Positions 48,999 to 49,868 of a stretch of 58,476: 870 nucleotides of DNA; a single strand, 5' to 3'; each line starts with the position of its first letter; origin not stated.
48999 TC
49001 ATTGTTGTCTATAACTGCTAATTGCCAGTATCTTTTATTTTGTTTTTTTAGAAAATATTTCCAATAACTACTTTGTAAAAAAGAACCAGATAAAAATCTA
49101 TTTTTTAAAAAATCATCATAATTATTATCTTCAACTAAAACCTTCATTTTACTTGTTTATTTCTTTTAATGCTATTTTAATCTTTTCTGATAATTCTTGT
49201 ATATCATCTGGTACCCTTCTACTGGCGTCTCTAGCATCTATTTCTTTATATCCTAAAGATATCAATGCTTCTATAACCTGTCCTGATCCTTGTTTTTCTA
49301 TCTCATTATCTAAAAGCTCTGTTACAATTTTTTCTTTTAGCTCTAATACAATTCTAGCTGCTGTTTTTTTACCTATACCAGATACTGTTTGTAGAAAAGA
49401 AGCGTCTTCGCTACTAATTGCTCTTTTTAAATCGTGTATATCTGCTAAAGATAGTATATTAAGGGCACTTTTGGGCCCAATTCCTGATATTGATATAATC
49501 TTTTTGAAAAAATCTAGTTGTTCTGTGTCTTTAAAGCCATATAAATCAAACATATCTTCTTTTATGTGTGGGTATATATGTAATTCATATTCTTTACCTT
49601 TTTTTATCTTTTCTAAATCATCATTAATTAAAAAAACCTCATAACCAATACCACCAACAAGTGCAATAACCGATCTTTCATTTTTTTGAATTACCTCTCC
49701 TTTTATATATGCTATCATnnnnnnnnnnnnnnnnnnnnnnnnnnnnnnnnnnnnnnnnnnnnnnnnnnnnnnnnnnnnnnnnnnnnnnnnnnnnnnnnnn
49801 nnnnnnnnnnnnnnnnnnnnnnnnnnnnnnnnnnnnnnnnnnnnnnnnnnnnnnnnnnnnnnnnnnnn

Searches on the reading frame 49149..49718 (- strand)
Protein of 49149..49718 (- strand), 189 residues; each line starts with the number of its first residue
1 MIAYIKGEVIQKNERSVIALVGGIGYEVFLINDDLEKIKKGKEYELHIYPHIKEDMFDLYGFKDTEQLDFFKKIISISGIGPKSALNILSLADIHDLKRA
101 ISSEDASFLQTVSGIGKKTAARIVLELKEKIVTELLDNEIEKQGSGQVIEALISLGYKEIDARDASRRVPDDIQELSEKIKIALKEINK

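Call 97: search_protein_families(library=pfam, proteins=[window:49149-49718:-], max_evalue=0.01)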
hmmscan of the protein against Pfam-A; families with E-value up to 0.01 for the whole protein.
window:49149-49718:- (189 aa): 9 families
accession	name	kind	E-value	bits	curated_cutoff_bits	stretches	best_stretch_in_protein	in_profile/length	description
PF01330.27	RuvA_N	-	1.1e-16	61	23.6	1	1-61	1-61/61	RuvA N terminal domain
PF14520.12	HHH_5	-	9.3e-15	55.3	27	1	71-129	1-57/57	Helix-hairpin-helix domain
PF07499.19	RuvA_C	-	2.8e-06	28.1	24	1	146-187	4-46/47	RuvA, C-terminal domain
PF00633.29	HHH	-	3.3e-06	27.1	24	0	109-124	13-28/30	Helix-hairpin-helix motif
PF21176.3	RecR_HhH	-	0.0002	21.6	27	0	109-127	8-26/45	RecR, helix-hairpin-helix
PF02371.22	Transposase_20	-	0.00051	20.8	21.3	0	107-128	2-23/87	Transposase IS116/IS110/IS902 family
PF12836.13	HHH_3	-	0.0012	19.3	27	0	106-124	13-31/65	Helix-hairpin-helix motif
PF01367.25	5_3_exonuc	-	0.0033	18.3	40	0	109-129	20-40/97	5'-3' exonuclease, C-terminal SAM fold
PF00416.27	Ribosomal_S13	-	0.004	18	31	0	109-142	17-53/128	Ribosomal protein S13/S18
